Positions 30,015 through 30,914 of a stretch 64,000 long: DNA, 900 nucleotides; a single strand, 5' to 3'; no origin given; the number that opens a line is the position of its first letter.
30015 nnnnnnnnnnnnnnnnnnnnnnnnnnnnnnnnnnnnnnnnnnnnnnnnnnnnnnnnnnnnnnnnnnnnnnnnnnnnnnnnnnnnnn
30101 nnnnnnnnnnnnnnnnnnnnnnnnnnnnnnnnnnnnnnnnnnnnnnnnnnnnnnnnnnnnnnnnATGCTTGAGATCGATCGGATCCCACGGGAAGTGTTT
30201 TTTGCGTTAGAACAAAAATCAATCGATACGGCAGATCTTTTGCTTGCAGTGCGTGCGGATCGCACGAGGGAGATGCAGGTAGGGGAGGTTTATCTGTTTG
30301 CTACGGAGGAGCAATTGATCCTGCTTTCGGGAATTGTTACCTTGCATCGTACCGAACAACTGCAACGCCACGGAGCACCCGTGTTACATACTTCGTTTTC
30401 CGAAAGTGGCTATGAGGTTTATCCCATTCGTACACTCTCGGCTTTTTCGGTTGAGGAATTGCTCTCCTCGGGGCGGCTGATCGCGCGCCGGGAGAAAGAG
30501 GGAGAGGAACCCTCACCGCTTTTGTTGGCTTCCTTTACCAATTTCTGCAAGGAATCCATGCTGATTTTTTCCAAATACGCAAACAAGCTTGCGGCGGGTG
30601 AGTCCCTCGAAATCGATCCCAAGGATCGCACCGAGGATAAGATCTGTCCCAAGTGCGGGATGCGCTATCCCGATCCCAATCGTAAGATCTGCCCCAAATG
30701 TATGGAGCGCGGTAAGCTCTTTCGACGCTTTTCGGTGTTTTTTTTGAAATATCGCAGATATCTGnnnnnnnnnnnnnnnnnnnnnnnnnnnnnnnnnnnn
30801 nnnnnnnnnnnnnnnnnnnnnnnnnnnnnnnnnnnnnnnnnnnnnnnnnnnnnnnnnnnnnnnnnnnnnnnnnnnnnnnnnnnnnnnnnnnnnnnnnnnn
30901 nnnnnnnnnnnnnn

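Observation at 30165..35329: ABC / DUF1854 / ABC operon in which both half-transporters carry a large N-terminal cytoplasmic domain ending in a zinc ribbon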

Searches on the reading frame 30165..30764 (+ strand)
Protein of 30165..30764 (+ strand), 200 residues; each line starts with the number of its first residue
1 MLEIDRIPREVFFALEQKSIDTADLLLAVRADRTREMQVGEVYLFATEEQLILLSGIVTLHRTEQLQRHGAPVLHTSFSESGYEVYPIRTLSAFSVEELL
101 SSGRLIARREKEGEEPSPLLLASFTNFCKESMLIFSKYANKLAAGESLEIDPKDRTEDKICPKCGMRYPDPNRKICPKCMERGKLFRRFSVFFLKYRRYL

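Call 19: find_homologous_proteins(query=window:30165-30764:+, max_evalue=0.001)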
Query window:30165-30764:+ (200 aa): 18 proteins with E <= 0.001 among 396 candidates.
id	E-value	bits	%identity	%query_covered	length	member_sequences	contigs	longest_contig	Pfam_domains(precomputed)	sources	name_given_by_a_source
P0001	1.7e-66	241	59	99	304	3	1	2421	-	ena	-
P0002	8.3e-56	207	54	99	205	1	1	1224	-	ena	-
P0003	7.5e-54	200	53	100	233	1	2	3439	-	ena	-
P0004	1.4e-38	150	39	100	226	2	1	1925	-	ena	-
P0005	6.7e-38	148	37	100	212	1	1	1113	-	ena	-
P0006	3.3e-36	143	39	100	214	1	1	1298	-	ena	-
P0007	6.2e-36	142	51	84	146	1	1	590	-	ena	-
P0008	1.6e-35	141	39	100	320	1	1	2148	PF00664.29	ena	-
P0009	3.1e-35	140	38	100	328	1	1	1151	PF00664.29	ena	-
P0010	1.8e-31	127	39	99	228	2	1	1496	-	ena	-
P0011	6.5e-31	125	49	71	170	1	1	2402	-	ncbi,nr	ncbi:MAG: hypothetical protein IJX13_05890, partial [Clostridia bacterium]|nr:hypothetical protein [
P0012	1.6e-24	105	39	87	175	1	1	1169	-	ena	-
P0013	2.3e-22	98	42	86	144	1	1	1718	-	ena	-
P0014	6.3e-13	67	32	96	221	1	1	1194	-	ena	-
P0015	1.3e-11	63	31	76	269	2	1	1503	-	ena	-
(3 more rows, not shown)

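Call 38: search_solved_structures(query=A2, max_evalue=10, show_alignments=2)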
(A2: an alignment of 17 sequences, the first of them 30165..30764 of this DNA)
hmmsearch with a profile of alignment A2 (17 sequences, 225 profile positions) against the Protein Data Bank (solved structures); distinct sequences matched with E-value up to 10: 14.
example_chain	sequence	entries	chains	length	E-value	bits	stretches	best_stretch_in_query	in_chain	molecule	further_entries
3ecq_A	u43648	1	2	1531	0.015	18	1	78-143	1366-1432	Endo-alpha-N-acetylgalactosaminidase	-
3lcz_A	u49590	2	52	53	0.032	16.9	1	146-190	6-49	Inhibitor of TRAP, regulated by T-BOX (Trp) sequence RtpA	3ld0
7s0s_d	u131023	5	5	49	0.25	14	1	139-163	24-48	50S ribosomal protein L33 | Large ribosomal subunit protein bL33A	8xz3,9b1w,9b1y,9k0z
5o60_c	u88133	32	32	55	0.26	14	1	139-163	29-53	50S ribosomal protein L33 1 | 50S Ribosomal Protein L33 | Large ribosomal subunit protein bL33A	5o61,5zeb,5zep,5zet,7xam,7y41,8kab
2aqc_A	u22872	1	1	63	0.67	12.6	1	149-176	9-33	Ribosome biogenesis protein Nop10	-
2apo_B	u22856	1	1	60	0.87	12.3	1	149-176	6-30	Ribosome biogenesis protein Nop10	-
4kk4_A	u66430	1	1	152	1.1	11.9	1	75-130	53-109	Low molecular weight protein-tyrosine-phosphatase YwlE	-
1zgg_A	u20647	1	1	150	1.2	11.8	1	74-130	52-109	Putative low molecular weight protein-tyrosine-phosphatase ywlE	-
4kk3_A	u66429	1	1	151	1.2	11.8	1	74-130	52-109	Low molecular weight protein-tyrosine-phosphatase YwlE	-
4eti_A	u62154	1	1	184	1.5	11.5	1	75-130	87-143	Low molecular weight protein-tyrosine-phosphatase ywlE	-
2ey4_E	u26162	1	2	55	6.1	9.5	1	150-177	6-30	Ribosome biogenesis protein Nop10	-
3lwo_B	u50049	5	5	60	7.4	9.2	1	151-177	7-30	Ribosome biogenesis protein Nop10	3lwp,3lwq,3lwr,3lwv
3mqk_B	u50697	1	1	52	8.2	9.1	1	151-177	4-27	Ribosome biogenesis protein Nop10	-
2rfk_B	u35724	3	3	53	8.2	9.1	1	151-177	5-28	Ribosome biogenesis protein Nop10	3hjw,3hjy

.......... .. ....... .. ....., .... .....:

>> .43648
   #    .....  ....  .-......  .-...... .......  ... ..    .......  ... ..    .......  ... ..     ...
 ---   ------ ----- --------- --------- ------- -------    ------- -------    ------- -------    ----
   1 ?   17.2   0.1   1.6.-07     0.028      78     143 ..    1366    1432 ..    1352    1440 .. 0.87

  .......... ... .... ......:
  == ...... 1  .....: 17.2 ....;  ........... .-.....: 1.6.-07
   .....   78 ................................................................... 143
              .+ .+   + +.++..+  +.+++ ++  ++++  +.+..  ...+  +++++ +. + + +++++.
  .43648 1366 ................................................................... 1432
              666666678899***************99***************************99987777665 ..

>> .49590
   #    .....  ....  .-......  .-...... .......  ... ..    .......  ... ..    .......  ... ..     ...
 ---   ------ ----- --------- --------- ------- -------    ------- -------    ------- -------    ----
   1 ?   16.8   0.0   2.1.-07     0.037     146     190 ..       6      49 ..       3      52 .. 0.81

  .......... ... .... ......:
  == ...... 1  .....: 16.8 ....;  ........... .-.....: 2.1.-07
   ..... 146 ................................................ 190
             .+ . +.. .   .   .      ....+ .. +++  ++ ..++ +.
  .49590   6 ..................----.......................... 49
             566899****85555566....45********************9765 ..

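Call 41: predict_structure(alignment_id=A2)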
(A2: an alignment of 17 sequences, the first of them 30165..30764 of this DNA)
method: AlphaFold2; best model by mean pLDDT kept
length: 200 residues; sequences in the alignment: 17
mean_pLDDT: 89.2   pTM: 0.80
mean pLDDT of the five models: 89.2, 88.3, 88.0, 87.8, 86.6
residues with pLDDT >= 90: 132; 70-90: 55; 50-70: 13; < 50: 0
segments of 3 or more residues with pLDDT < 50: none
pLDDT, mean of each block of 10 residues (from residue 1): 93 96 97 93 97 94 77 86 97 95 96 94 94 97 95 88 83 78 61 70
secondary structure, 60 per line:
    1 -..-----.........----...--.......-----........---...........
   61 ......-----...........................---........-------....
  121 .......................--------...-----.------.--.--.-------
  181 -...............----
elements in order: H9-17 E27-33 E39-46 E50-66 E72-87 E91-98 E102-109 E117-125 H126-143 H182-196

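Call 43: fold_search(model_id=the predicted structure, library=pdb)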
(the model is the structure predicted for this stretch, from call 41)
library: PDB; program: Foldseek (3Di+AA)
matches with E <= 10: 661; with E <= 0.001: 0
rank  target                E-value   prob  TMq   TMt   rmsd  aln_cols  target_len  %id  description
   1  3kz1_A                8.7e-03  0.99  0.34  0.21   9.9       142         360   14  Crystal Structure of the Complex of PDZ-RhoGEF DH/PH domains with GTP-gamma-S Activated RhoA (released 2010-04-28)
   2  6jm5_B                1.0e-02  1.00  0.37  0.55   8.0       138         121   10  Crystal structure of TBC1D23 C terminal domain (released 2019-10-16)
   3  3kz1_B                1.2e-02  0.98  0.31  0.19  11.5       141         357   11  Crystal Structure of the Complex of PDZ-RhoGEF DH/PH domains with GTP-gamma-S Activated RhoA (released 2010-04-28)
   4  4xh9_D                1.3e-02  0.99  0.34  0.23   5.6       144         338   17  CRYSTAL STRUCTURE OF HUMAN RHOA IN COMPLEX WITH DH/PH FRAGMENT OF THE GUANINE NUCLEOTIDE EXCHANGE FACTOR NET1 (released 2015-01-14)
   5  4xh9_A                1.5e-02  0.98  0.33  0.22   5.7       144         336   17  CRYSTAL STRUCTURE OF HUMAN RHOA IN COMPLEX WITH DH/PH FRAGMENT OF THE GUANINE NUCLEOTIDE EXCHANGE FACTOR NET1 (released 2015-01-14)
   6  8qqf_C                1.7e-02  0.99  0.36  0.54   6.8       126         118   10  TBC1D23 PH domain complexed with STX16 TLY motif (released 2024-04-10)
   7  1foe_C                2.1e-02  0.99  0.39  0.24   7.3       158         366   16  CRYSTAL STRUCTURE OF RAC1 IN COMPLEX WITH THE GUANINE NUCLEOTIDE EXCHANGE REGION OF TIAM1 (released 2001-01-17)
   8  6jm5_A                2.5e-02  0.99  0.38  0.55   7.1       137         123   11  Crystal structure of TBC1D23 C terminal domain (released 2019-10-16)
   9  4c0a_F                2.5e-02  0.99  0.35  0.21   6.3       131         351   12  Arf1(Delta1-17)in complex with BRAG2 Sec7-PH domain (released 2013-09-25)
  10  6d8z_B                2.5e-02  0.98  0.29  0.20   7.9       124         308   11  Crystal Structure of the C-terminal Guanine Nucleotide Exchange Factor Module of Human Trio (released 2019-02-20)
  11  1foe_E                2.5e-02  0.97  0.35  0.21   9.1       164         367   17  CRYSTAL STRUCTURE OF RAC1 IN COMPLEX WITH THE GUANINE NUCLEOTIDE EXCHANGE REGION OF TIAM1 (released 2001-01-17)
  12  4c0a_A                2.6e-02  0.99  0.34  0.21   5.9       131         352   11  Arf1(Delta1-17)in complex with BRAG2 Sec7-PH domain (released 2013-09-25)
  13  6l30                  2.8e-02  0.95  0.37  0.17  10.7       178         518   13  Crystal structure of the epithelial cell transforming 2 (ECT2) (released 2020-01-01)
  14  4c0a_E                3.1e-02  0.98  0.33  0.20   6.2       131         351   13  Arf1(Delta1-17)in complex with BRAG2 Sec7-PH domain (released 2013-09-25)
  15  1nty                  3.3e-02  0.97  0.36  0.25   7.3       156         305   12  Crystal structure of the first DH/PH domain of Trio to 1.7 A (released 2004-06-29)
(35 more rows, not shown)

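Call 52: search_protein_representatives(alignment_id=A3)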
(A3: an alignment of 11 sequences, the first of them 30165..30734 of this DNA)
Query: 11 sequences, 201 profile positions. Proteins with E-value up to 0.001 (for the whole library): 582; up to 1e-10: 235; up to 1e-30: 37. The best 150 are listed.
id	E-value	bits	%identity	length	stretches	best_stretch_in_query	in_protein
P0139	3.9e-79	281.3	-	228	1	1-200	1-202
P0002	8.1e-75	267.3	-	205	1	1-200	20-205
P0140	2.2e-68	246.3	-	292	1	1-200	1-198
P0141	3.6e-59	216.2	-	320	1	2-200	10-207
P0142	1.1e-53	198.3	-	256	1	1-198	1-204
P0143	2.9e-49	183.8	-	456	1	5-200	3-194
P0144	5.3e-49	183.0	-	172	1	1-181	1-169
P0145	1.9e-48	181.1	-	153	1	1-142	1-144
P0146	4.6e-48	179.9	-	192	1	5-187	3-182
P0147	2.9e-45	170.8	-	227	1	6-197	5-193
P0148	2.1e-42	161.4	-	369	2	6-137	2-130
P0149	4.3e-42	160.4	-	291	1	1-199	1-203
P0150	4.7e-42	160.3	-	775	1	4-200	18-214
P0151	7.3e-42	159.7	-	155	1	1-151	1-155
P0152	3.5e-41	157.4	-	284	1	1-200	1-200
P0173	1.3e-30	122.9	-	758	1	11-200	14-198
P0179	3.1e-29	118.4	-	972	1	9-198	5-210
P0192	7.0e-28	114.0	-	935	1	3-200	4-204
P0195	2.4e-27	112.3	-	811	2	67-200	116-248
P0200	1.0e-26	110.2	-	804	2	77-200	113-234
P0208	5.1e-26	107.9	-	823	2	110-199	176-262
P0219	2.7e-24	102.3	-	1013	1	10-200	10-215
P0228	1.2e-22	96.9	-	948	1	6-196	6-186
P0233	9.2e-22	94.0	-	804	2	151-200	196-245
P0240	6.8e-21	91.2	-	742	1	6-196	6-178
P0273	9.9e-17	77.6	-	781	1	6-196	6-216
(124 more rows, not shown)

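Call 53: search_protein_families(library=pfam, proteins=[P0179, P0192, P0219, P0228, P0195, P0208, P0233, P0200, P0273, P0240], max_evalue=0.00001)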
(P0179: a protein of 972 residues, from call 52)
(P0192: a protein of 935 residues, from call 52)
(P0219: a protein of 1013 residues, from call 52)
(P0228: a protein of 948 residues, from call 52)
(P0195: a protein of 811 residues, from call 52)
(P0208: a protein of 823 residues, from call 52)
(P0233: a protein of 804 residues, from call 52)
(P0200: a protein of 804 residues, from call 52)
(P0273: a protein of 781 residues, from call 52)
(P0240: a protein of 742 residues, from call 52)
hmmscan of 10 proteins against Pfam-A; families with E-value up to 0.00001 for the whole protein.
P0179 (972 aa): 3 families
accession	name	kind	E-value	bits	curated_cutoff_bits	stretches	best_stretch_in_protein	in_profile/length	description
PF00664.28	ABC_membrane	-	4.1e-39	135.3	28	1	205-491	1-274/274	ABC transporter transmembrane region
PF00005.33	ABC_tran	-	6.9e-37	127.5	25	1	553-702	1-137/137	ABC transporter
PF08909.16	DUF1854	-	2e-29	102.5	26.8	1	840-970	1-129/130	Domain of unknown function (DUF1854)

P0192 (935 aa): 3 families
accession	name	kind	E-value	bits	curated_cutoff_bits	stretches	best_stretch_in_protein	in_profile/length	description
PF08909.16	DUF1854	-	7e-36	123.4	26.8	1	808-933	4-129/130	Domain of unknown function (DUF1854)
PF00664.28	ABC_membrane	-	2.5e-32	113.1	28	1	198-470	2-273/274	ABC transporter transmembrane region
PF00005.33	ABC_tran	-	2e-31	109.9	25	1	533-682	1-137/137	ABC transporter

P0219 (1013 aa): 3 families
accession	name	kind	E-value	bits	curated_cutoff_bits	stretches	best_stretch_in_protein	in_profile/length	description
PF00664.28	ABC_membrane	-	6.3e-42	144.6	28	1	209-482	2-274/274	ABC transporter transmembrane region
PF08909.16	DUF1854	-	4.9e-40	136.8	26.8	1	882-1011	1-129/130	Domain of unknown function (DUF1854)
PF00005.33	ABC_tran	-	1.9e-36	126.1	25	1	544-693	1-137/137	ABC transporter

P0228 (948 aa): 4 families
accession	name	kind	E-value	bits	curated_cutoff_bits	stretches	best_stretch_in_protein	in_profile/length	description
PF00664.28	ABC_membrane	-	6.9e-33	114.9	28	1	185-457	3-274/274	ABC transporter transmembrane region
PF00005.33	ABC_tran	-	6.5e-31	108.2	25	1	519-668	1-137/137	ABC transporter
PF08909.16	DUF1854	-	7e-14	52.2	26.8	1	795-944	1-129/130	Domain of unknown function (DUF1854)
PF02463.25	SMC_N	-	1.1e-06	28.7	40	0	546-711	97-212/220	RecF/RecN/SMC N terminal domain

P0195 (811 aa): 2 families
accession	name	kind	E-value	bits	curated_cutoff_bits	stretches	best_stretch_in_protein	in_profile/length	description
PF00664.28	ABC_membrane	-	7.6e-39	134.5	28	1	242-517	2-274/274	ABC transporter transmembrane region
PF00005.33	ABC_tran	-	8.6e-35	120.8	25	1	579-728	1-137/137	ABC transporter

P0208 (823 aa): 3 families
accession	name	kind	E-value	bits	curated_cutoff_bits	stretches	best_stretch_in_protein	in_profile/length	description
PF00664.28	ABC_membrane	-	2.3e-39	136.2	28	1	256-529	1-273/274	ABC transporter transmembrane region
PF00005.33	ABC_tran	-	1.1e-33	117.1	25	1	593-741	2-137/137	ABC transporter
PF02463.25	SMC_N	-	2.2e-06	27.7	40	0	627-784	105-212/220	RecF/RecN/SMC N terminal domain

P0233 (804 aa): 3 families
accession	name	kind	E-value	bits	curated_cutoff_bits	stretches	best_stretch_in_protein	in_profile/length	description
PF00664.28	ABC_membrane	-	3.6e-36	125.7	28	1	238-512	1-274/274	ABC transporter transmembrane region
PF00005.33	ABC_tran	-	8.7e-33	114.3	25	1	574-723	1-137/137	ABC transporter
PF02463.25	SMC_N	-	2.2e-06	27.7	40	0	689-765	131-211/220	RecF/RecN/SMC N terminal domain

P0200 (804 aa): 2 families
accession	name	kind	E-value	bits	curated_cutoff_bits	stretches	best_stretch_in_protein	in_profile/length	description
PF00664.28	ABC_membrane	-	8.6e-40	137.6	28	1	237-513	11-274/274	ABC transporter transmembrane region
PF00005.33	ABC_tran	-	9.1e-34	117.4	25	1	574-723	1-137/137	ABC transporter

P0273 (781 aa): 2 families
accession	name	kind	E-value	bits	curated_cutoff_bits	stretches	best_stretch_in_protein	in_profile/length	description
PF00664.28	ABC_membrane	-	4.5e-38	131.9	28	1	214-491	2-274/274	ABC transporter transmembrane region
PF00005.33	ABC_tran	-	1.6e-34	119.8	25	1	553-702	1-137/137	ABC transporter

P0240 (742 aa): 3 families
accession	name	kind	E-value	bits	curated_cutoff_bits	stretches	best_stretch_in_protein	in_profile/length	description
PF00664.28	ABC_membrane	-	1.2e-38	133.8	28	1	181-450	7-274/274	ABC transporter transmembrane region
PF00005.33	ABC_tran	-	3.4e-34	118.8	25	1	512-661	1-137/137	ABC transporter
PF02463.25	SMC_N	-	3.7e-07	30.2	40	0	543-699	101-207/220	RecF/RecN/SMC N terminal domain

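Call 54: search_protein_families(library=ncbifam, proteins=[P0195, P0208, P0233, P0200, P0273, P0240, P0179, P0219, P0150, P0173], max_evalue=1e-130)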
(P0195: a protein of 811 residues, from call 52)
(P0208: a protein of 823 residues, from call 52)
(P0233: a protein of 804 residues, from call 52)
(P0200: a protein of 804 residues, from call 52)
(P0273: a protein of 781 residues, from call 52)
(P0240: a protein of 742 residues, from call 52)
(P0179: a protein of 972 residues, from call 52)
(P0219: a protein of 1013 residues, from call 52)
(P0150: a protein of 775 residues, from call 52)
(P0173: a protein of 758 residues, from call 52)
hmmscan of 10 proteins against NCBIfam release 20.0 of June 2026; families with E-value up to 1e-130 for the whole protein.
P0195 (811 aa): 1 family
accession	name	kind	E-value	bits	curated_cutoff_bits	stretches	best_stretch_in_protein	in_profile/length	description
NF052233.1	CphA_assoc_ABC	equivalog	2.9e-158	528.5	880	1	123-799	65-744/766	cyanophycin metabolism-associated ABC transporter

P0208 (823 aa): 2 families
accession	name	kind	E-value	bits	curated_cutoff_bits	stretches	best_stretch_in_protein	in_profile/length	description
NF052233.1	CphA_assoc_ABC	equivalog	8e-160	533.7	880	1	183-814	111-745/766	cyanophycin metabolism-associated ABC transporter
TIGR02203.1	MsbA_lipidA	equivalog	4.6e-136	454.6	602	1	243-814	3-571/572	lipid A export permease/ATP-binding protein MsbA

P0233 (804 aa): 1 family
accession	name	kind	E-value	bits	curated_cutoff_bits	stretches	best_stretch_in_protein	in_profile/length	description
NF052233.1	CphA_assoc_ABC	equivalog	5.6e-142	474.7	880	1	194-798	137-748/766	cyanophycin metabolism-associated ABC transporter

P0200 (804 aa): 2 families
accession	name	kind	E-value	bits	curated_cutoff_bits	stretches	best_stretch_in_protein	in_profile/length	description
NF052233.1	CphA_assoc_ABC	equivalog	2.1e-161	538.9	880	1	113-799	68-749/766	cyanophycin metabolism-associated ABC transporter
TIGR02203.1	MsbA_lipidA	equivalog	1.2e-131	440.1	602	1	212-794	1-570/572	lipid A export permease/ATP-binding protein MsbA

P0273 (781 aa): 1 family
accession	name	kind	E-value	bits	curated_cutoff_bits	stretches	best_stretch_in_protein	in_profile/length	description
NF052233.1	CphA_assoc_ABC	equivalog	4.9e-154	514.6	880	1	134-776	105-747/766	cyanophycin metabolism-associated ABC transporter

P0240 (742 aa): 1 family
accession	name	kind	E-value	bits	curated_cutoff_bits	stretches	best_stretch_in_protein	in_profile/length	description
NF052233.1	CphA_assoc_ABC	equivalog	4.4e-153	511.4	880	1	15-733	23-745/766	cyanophycin metabolism-associated ABC transporter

P0179 (972 aa): 1 family
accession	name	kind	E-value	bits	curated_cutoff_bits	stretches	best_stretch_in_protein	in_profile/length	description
NF052233.1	CphA_assoc_ABC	equivalog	1.1e-160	536.5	880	1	85-782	61-753/766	cyanophycin metabolism-associated ABC transporter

P0219 (1013 aa): 2 families
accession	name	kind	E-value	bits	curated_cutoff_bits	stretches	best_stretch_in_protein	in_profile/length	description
NF052233.1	CphA_assoc_ABC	equivalog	3.4e-177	591.1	880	1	144-769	115-749/766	cyanophycin metabolism-associated ABC transporter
TIGR02203.1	MsbA_lipidA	equivalog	7.4e-132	440.7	602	1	194-764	2-570/572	lipid A export permease/ATP-binding protein MsbA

P0150 (775 aa): 1 family
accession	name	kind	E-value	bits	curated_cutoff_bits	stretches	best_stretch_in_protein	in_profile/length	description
NF052233.1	CphA_assoc_ABC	equivalog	3.9e-153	511.6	880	1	98-767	71-746/766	cyanophycin metabolism-associated ABC transporter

P0173 (758 aa): 1 family
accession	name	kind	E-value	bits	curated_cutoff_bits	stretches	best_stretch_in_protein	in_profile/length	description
NF052233.1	CphA_assoc_ABC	equivalog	5e-155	517.8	880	1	114-751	102-747/766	cyanophycin metabolism-associated ABC transporter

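Call 100: list_cluster_members(proteins=[P0219, P0179, P0192, P0228, P0240, P0195, P0208, P0200, P0273, P0233])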
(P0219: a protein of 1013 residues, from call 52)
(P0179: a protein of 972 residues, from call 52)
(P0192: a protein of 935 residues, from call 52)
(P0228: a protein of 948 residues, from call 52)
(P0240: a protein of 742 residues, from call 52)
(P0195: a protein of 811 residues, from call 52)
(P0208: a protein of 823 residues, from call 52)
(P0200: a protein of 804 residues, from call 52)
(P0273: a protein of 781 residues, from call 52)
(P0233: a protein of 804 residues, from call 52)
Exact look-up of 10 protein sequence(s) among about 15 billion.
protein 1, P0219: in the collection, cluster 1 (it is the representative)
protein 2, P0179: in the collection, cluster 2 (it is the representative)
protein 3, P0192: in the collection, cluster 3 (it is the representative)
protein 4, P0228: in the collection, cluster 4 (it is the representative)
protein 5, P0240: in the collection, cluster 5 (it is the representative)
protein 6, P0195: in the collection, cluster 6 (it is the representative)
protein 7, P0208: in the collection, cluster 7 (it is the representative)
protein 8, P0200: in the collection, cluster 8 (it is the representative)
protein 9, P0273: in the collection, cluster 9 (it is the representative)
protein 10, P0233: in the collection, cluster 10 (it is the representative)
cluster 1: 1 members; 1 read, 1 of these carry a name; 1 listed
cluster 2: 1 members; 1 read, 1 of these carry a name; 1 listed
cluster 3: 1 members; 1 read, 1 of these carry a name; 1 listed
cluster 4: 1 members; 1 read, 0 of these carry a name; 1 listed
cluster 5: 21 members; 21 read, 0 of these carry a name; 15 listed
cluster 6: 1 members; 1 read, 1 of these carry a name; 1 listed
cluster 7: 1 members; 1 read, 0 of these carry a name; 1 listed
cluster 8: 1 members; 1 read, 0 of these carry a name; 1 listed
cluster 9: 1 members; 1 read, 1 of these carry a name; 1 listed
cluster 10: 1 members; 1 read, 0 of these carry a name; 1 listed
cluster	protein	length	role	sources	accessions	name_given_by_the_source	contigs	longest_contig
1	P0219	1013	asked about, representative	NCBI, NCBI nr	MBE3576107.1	MAG: DUF1854 domain-containing protein [Limnochordales bacterium] | DUF1854 domain-containing protein [Limnochordales bacterium]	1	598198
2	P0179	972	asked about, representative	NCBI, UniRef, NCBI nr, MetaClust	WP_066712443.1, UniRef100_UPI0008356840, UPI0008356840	ABC transporter transmembrane domain-containing protein [Clostridium sp. Marseille-P299] | ABC transporter transmembrane domain-containing protein n=1 Tax=Clostridium sp. ... | DUF1854 domain-containing protein [Clostridium sp. Marseille-P299]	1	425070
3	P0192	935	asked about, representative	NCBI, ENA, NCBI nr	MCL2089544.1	MAG: DUF1854 domain-containing protein [Oscillospiraceae bacterium] | DUF1854 domain-containing protein [Oscillospiraceae bacterium]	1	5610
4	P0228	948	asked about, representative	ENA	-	-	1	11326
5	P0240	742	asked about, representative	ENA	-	-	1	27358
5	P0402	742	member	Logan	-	-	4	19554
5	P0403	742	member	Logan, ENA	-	-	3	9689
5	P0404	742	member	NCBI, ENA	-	-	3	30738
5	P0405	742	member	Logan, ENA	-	-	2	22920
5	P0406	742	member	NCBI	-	-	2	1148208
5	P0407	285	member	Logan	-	-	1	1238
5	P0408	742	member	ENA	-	-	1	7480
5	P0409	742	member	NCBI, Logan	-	-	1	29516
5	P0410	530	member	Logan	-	-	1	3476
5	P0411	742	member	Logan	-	-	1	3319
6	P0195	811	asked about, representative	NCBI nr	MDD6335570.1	ABC transporter ATP-binding protein [bacterium]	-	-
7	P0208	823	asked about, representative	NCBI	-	-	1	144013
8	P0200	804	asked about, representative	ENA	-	-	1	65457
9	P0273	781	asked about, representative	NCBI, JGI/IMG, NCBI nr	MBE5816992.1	MAG: ABC transporter ATP-binding protein [Clostridiales bacterium] | ABC transporter ATP-binding protein [Clostridiales bacterium]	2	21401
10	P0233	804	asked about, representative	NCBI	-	-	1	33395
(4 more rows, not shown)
